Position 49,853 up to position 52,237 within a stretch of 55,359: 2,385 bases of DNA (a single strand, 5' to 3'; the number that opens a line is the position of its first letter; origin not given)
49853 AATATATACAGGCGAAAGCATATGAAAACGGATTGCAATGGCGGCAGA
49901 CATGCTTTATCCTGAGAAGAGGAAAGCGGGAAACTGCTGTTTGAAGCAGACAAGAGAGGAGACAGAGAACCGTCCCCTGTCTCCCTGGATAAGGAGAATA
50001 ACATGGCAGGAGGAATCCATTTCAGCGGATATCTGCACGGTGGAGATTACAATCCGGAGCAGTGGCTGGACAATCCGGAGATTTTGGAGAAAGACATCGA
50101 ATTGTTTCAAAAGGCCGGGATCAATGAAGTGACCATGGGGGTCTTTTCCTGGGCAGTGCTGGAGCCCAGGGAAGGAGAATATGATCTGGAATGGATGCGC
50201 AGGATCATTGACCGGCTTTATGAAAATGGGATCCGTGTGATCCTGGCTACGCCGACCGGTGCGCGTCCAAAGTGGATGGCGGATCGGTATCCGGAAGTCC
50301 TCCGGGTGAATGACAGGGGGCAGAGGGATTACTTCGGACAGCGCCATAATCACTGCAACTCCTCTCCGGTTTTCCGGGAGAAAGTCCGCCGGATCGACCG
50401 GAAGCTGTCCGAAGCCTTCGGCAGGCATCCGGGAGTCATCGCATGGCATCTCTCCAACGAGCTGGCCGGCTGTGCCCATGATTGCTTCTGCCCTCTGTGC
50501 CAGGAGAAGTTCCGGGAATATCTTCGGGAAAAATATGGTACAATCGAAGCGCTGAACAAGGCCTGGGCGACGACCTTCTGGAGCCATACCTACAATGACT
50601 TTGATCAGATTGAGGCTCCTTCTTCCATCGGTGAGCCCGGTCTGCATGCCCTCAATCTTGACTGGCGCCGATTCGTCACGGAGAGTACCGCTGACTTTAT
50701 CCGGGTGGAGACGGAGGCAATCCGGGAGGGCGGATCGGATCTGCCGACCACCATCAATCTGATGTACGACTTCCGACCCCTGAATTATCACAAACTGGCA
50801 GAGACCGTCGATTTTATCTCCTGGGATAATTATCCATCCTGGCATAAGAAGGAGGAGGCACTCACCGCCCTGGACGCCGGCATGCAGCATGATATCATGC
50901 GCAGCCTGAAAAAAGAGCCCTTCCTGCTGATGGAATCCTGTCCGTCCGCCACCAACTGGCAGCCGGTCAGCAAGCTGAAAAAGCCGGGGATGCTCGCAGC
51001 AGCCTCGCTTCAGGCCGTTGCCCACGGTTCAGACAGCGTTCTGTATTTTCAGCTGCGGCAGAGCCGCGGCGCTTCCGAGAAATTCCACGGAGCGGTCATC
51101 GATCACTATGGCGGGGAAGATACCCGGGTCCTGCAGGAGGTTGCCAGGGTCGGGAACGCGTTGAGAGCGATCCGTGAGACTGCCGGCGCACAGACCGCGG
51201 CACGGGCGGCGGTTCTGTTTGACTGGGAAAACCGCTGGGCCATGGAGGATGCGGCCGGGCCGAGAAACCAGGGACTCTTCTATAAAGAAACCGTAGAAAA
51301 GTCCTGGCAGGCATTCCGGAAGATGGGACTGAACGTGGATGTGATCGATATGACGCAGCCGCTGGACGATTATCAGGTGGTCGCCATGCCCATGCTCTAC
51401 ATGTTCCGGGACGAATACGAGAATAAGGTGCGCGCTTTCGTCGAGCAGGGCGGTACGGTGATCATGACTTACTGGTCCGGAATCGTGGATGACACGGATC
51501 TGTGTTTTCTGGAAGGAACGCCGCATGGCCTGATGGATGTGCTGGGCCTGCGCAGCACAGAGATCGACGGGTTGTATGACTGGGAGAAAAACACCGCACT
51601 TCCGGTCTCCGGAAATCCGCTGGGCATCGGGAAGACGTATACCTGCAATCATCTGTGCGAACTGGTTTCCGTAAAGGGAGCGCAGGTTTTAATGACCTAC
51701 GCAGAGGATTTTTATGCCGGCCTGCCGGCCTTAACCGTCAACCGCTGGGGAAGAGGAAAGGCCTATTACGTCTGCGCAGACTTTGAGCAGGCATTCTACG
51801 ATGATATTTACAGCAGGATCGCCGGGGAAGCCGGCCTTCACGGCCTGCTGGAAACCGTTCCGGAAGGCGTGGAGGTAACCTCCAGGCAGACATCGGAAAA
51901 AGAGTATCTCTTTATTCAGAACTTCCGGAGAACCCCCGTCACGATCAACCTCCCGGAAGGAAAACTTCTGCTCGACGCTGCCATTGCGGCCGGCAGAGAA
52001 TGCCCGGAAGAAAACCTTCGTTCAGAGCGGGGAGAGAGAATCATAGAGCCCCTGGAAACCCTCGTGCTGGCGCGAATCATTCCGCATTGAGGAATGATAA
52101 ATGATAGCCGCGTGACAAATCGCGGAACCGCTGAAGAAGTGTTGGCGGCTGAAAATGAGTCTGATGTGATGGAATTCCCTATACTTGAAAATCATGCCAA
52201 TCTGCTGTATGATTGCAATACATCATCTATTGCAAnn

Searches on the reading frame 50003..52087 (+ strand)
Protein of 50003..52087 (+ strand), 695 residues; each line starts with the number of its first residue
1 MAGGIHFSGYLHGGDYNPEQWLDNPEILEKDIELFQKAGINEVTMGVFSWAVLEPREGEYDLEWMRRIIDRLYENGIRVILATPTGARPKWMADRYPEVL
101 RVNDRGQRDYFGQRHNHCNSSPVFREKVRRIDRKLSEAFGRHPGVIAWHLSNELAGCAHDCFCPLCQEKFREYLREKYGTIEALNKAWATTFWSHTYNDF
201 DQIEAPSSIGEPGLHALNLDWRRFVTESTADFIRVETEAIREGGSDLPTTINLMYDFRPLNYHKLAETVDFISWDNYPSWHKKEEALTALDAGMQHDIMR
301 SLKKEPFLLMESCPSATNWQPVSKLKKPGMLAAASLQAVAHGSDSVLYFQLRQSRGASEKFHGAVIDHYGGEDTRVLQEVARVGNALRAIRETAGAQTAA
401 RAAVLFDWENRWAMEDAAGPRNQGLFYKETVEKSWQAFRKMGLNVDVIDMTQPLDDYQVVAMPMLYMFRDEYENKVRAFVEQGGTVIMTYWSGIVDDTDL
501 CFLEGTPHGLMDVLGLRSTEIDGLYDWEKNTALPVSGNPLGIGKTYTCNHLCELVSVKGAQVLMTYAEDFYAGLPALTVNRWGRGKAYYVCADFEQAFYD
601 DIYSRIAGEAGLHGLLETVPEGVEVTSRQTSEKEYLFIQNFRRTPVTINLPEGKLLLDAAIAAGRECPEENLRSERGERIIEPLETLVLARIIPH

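Call 20: search_protein_families(library=pfam, proteins=[window:50003-52087:+], max_evalue=0.001)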
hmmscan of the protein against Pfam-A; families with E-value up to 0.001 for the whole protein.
window:50003-52087:+ (695 aa): 4 families
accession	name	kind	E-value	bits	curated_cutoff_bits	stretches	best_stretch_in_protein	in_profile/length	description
PF02449.21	Glyco_hydro_42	-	2.6e-146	488.2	21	1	15-389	1-375/376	Beta-galactosidase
PF08532.16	Glyco_hydro_42M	-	2.7e-63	213.6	25.8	1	400-612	1-206/207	Beta-galactosidase trimerisation domain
PF08533.16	Glyco_hydro_42C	-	3.6e-05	23.9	21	1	622-653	1-32/58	Beta-galactosidase C-terminal domain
PF01373.23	Glyco_hydro_14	-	0.0001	21.9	27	0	160-197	180-217/402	Glycosyl hydrolase family 14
